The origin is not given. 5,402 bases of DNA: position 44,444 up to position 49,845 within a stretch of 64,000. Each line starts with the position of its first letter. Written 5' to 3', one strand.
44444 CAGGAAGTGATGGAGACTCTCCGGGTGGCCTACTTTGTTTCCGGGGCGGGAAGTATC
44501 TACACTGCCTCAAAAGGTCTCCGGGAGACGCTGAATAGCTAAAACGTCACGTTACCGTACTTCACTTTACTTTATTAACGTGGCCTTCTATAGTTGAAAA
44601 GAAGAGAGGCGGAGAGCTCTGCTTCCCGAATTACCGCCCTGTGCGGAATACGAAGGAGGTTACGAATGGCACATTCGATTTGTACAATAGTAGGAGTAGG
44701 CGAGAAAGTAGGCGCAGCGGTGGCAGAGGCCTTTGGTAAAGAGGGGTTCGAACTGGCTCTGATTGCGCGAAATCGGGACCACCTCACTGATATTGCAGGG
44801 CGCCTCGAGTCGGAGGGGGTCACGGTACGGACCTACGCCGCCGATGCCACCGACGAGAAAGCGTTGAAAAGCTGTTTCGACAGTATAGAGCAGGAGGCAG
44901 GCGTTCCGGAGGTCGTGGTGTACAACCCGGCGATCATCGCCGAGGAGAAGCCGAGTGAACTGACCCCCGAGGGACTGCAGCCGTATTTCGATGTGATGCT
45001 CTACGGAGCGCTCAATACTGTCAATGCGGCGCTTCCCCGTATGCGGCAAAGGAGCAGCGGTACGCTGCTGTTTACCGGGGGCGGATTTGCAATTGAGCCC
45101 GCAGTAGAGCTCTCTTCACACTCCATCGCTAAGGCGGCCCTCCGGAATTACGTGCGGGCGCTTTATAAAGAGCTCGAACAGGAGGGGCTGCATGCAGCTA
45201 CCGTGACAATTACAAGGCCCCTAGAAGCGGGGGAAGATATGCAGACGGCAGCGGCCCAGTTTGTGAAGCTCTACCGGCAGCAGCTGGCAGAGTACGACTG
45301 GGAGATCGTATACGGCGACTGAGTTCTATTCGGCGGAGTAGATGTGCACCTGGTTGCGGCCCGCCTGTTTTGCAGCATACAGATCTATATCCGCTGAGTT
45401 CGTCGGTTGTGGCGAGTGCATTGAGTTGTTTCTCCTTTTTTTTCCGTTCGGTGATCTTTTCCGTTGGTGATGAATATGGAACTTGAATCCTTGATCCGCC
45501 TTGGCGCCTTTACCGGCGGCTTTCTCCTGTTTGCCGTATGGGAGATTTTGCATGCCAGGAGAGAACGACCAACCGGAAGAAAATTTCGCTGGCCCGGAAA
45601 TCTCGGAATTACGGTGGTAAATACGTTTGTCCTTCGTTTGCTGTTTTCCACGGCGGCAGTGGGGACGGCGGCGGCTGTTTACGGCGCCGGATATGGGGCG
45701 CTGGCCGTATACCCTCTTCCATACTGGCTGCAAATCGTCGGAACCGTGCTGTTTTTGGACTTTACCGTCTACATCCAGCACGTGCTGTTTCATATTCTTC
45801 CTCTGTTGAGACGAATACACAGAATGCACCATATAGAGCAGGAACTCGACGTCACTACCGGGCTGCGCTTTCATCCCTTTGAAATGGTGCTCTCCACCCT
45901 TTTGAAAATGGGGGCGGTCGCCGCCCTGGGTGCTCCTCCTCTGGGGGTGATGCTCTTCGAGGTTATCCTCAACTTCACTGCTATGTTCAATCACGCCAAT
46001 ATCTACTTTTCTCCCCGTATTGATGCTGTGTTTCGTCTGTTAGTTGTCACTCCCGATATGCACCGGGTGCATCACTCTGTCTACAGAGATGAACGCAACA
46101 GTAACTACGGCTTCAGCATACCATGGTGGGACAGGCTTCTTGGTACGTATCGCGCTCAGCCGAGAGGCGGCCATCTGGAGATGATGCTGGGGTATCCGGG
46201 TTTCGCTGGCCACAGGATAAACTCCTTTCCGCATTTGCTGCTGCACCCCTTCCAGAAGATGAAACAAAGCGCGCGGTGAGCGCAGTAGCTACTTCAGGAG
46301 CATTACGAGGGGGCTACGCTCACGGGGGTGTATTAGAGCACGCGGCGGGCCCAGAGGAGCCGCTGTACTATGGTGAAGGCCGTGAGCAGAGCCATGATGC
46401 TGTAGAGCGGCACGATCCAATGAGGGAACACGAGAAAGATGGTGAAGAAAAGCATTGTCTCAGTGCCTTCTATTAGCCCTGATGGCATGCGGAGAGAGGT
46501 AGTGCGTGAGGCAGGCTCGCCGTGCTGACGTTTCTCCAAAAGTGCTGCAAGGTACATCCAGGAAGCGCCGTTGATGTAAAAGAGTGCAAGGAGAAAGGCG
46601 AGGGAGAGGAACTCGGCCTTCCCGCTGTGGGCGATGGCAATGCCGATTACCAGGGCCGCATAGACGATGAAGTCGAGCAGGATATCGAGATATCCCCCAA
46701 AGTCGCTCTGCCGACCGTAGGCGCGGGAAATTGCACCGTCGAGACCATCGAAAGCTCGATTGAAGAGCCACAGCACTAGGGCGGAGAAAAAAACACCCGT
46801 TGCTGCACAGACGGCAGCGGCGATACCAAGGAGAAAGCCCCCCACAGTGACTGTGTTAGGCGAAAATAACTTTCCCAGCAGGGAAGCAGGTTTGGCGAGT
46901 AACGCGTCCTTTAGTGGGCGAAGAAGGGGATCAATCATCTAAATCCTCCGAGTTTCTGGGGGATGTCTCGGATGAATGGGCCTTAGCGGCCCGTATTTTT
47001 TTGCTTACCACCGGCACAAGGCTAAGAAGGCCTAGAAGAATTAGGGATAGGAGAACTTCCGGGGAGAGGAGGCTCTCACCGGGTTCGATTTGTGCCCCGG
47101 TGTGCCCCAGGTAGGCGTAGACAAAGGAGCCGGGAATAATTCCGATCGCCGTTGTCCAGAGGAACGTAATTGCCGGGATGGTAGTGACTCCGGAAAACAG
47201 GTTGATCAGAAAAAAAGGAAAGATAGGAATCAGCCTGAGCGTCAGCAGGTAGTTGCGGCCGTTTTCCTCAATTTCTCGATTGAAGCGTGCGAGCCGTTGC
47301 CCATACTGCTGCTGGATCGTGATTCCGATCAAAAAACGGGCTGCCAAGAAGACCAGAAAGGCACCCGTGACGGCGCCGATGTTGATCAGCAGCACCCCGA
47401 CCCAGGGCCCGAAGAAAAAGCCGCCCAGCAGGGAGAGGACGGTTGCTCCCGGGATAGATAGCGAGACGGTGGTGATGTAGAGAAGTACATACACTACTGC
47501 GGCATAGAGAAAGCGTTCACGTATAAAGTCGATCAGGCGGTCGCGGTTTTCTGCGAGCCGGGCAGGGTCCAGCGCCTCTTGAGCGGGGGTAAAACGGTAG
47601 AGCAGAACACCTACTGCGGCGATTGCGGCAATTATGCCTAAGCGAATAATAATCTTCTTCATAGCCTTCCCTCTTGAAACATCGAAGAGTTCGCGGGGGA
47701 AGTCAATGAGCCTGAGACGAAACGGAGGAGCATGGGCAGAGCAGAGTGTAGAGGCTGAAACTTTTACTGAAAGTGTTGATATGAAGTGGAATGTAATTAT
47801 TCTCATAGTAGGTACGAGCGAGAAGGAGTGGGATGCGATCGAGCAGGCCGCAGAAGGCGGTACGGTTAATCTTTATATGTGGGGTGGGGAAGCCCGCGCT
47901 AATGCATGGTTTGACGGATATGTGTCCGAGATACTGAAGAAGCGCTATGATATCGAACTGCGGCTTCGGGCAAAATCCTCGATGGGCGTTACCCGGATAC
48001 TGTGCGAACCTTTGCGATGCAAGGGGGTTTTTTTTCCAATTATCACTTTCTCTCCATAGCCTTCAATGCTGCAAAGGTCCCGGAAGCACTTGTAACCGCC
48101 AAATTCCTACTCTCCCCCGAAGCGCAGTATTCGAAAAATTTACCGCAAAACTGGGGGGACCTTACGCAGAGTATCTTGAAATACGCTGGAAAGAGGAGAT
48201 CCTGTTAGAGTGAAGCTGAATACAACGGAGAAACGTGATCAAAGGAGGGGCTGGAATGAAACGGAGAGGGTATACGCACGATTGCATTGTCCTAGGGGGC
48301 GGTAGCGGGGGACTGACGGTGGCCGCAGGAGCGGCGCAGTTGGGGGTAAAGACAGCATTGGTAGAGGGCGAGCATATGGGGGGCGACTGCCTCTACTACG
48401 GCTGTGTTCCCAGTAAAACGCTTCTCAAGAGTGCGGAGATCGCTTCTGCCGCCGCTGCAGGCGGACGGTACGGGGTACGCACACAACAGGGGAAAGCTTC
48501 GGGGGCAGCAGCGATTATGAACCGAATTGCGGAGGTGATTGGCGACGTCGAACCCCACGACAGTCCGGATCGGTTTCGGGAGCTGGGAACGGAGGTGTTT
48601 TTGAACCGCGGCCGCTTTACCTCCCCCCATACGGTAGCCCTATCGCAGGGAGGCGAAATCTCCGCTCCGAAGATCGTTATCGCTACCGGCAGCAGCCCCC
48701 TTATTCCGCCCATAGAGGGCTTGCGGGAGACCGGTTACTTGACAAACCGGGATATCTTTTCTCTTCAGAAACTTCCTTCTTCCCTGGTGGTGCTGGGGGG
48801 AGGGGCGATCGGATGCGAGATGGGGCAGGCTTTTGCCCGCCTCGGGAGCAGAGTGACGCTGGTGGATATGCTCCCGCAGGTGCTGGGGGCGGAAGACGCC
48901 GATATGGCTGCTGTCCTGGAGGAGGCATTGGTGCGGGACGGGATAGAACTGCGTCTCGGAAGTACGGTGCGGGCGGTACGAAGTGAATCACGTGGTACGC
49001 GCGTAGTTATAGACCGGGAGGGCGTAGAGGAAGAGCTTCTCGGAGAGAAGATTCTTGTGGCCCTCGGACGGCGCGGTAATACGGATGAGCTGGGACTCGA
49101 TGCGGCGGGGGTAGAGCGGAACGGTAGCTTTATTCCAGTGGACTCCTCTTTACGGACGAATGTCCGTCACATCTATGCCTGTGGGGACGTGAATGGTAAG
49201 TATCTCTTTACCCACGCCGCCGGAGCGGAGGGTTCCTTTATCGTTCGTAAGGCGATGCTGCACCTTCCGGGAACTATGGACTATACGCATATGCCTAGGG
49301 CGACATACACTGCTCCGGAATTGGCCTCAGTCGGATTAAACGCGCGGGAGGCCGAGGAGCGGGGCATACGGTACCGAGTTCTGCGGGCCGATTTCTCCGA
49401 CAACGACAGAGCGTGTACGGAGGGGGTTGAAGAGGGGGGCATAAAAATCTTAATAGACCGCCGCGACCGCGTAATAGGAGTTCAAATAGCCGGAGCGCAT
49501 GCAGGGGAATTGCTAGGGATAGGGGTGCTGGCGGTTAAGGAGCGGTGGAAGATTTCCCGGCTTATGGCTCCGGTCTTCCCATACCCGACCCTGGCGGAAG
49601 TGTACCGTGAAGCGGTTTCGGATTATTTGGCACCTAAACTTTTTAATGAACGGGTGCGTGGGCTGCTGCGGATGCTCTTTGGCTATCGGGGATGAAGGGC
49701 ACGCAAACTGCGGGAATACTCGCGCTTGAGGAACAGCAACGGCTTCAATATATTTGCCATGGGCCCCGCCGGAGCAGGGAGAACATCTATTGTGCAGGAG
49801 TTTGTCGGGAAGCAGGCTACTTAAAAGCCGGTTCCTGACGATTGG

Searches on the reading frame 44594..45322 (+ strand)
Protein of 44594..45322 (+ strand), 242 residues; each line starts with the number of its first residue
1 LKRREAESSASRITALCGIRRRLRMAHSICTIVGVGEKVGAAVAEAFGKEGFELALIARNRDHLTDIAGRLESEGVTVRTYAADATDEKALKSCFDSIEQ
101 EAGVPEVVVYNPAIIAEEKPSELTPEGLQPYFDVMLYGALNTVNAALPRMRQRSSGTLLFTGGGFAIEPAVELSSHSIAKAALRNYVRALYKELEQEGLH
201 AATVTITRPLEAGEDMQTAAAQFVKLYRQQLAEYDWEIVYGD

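Call 39: search_protein_families(library=pfam, proteins=[window:44594-45322:+], max_evalue=0.0001)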
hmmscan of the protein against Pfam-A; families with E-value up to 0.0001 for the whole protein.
window:44594-45322:+ (242 aa): 3 families
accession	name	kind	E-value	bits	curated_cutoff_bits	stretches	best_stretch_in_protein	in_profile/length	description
PF00106.31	adh_short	-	1.8e-23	83.5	26.6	1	31-204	4-177/195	short chain dehydrogenase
PF13561.12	adh_short_C2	-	5.3e-19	69.2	27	1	39-204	8-171/236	Enoyl-(Acyl carrier protein) reductase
PF08659.16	KR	-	8.6e-06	26.2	22.6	1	32-145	5-122/180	KR domain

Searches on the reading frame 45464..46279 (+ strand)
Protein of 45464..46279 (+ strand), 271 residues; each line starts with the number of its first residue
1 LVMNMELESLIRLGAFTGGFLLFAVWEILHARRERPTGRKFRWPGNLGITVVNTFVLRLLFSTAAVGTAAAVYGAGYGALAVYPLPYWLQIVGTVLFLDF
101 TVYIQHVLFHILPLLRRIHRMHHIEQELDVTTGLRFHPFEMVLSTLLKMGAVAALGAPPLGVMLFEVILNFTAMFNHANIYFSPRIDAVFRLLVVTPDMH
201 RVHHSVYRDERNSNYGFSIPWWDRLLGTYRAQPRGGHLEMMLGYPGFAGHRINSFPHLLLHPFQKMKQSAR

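Call 39: search_protein_families(library=pfam, proteins=[window:45464-46279:+], max_evalue=0.0001)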
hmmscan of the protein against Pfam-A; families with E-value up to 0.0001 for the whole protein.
window:45464-46279:+ (271 aa): 1 family
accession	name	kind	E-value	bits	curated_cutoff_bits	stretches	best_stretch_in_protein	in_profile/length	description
PF04116.19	FA_hydroxylase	-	2.7e-27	96.2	31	1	93-228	3-132/132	Fatty acid hydroxylase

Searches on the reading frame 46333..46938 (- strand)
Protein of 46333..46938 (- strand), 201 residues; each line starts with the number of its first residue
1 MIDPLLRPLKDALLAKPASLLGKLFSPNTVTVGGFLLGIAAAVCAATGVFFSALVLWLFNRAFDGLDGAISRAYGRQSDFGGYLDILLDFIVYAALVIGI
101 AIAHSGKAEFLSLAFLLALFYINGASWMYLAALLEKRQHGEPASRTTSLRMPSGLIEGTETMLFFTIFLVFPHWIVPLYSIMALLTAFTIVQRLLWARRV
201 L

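Call 17: search_protein_families(library=pfam, proteins=[window:46333-46938:-], max_evalue=0.0001)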
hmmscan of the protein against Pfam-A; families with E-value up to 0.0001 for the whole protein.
window:46333-46938:- (201 aa): 1 family
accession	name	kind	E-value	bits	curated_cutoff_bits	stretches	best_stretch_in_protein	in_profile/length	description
PF01066.26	CDP-OH_P_transf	-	2.1e-12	48.2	22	1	26-182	3-142/152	CDP-alcohol phosphatidyltransferase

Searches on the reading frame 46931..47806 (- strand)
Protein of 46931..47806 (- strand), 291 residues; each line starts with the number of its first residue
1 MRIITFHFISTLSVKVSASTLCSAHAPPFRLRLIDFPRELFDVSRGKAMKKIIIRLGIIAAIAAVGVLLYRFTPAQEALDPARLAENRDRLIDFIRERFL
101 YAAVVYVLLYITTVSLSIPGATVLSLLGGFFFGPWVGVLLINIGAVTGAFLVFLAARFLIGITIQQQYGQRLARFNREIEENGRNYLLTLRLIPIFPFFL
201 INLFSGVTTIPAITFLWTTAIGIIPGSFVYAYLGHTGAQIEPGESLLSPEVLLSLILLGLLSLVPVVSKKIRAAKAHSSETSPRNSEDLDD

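Call 17: search_protein_families(library=pfam, proteins=[window:46931-47806:-], max_evalue=0.0001)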
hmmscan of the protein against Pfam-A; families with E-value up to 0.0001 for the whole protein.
window:46931-47806:- (291 aa): 1 family
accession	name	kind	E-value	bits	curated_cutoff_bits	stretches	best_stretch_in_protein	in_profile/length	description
PF09335.16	VTT_dom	-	9.3e-25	87.9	33.9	1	121-235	3-122/123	VTT domain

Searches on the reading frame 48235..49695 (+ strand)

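Call 17: search_protein_families(library=pfam, proteins=[window:48235-49695:+], max_evalue=0.0001)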
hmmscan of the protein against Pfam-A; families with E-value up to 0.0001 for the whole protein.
window:48235-49695:+ (486 aa): 6 families
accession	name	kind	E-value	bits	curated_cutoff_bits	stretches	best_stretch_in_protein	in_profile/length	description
PF07992.20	Pyr_redox_2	-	1.9e-62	211.8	26.1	1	16-333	2-291/291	Pyridine nucleotide-disulphide oxidoreductase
PF02852.28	Pyr_redox_dim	-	5.7e-25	88.1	25.3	1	353-460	1-109/110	Pyridine nucleotide-disulphide oxidoreductase, dimerisation domain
PF00070.33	Pyr_redox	-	2.5e-21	76.4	22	1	184-259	2-79/82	Pyridine nucleotide-disulphide oxidoreductase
PF13738.12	Pyr_redox_3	-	7.8e-08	32.3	30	1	138-317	119-305/305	Pyridine nucleotide-disulphide oxidoreductase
PF01134.28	GIDA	-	9.6e-08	31.9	22.1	0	16-78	1-62/391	Glucose inhibited division protein A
PF03486.20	HI0933_like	-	7.6e-05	22.7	50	0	16-47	2-33/244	HI0933-like protein Rossmann domain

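Call 20: search_protein_families(library=ncbifam, proteins=[window:48235-49695:+], max_evalue=0.001)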
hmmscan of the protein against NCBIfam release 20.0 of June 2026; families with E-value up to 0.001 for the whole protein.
window:48235-49695:+ (486 aa): 48 families (the best 25 are shown)
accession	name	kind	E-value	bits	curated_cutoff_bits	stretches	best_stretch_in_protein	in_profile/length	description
NF004991.0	PRK06370.1-3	subfamily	2.1e-129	432.4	620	1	15-484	36-506/509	FAD-containing oxidoreductase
TIGR01350.1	lipoamide_DH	equivalog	1.4e-109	366.9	408.8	1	15-465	2-455/461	dihydrolipoyl dehydrogenase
TIGR02053.1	MerA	equivalog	1.4e-100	337.5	454.45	1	16-460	2-449/465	mercury(II) reductase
NF004947.0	PRK06292.2-5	equivalog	2e-87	294.1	592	1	15-470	4-464/474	dihydrolipoyl dehydrogenase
NF004992.0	PRK06370.1-4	equivalog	5.1e-82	275.7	629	1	14-457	4-448/459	FAD-containing oxidoreductase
NF004946.0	PRK06292.2-4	subfamily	6.7e-82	275.8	634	1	15-465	4-471/487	dihydrolipoyl dehydrogenase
NF003585.0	PRK05249.1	equivalog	5.8e-81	272.5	465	1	13-464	5-457/464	Si-specific NAD(P)(+) transhydrogenase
NF005884.0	PRK07846.1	equivalog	9.5e-77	258.5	501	1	14-460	3-447/454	mycothione reductase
NF004943.0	PRK06292.2-1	equivalog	1.8e-76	257.8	432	1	15-461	4-452/456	dihydrolipoyl dehydrogenase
NF004776.0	PRK06116.1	equivalog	1.9e-74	251.3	480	1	13-436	3-425/450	glutathione-disulfide reductase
NF005883.0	PRK07845.1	equivalog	3.1e-71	240.8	479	1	16-460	4-455/466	NAD(P)H-quinone dehydrogenase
NF004939.0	PRK06292.1-1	equivalog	1.2e-68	232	435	1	14-463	5-457/476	dihydrolipoyl dehydrogenase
NF010311.1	PRK13748.1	subfamily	3.8e-68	230.7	600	1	15-457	98-541/560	mercury(II) reductase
NF004990.0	PRK06370.1-1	equivalog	1.2e-67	228.6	842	1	15-427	5-418/459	FAD-containing oxidoreductase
NF004944.0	PRK06292.2-2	equivalog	2.9e-65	220.7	619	1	15-461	4-449/460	dihydrolipoyl dehydrogenase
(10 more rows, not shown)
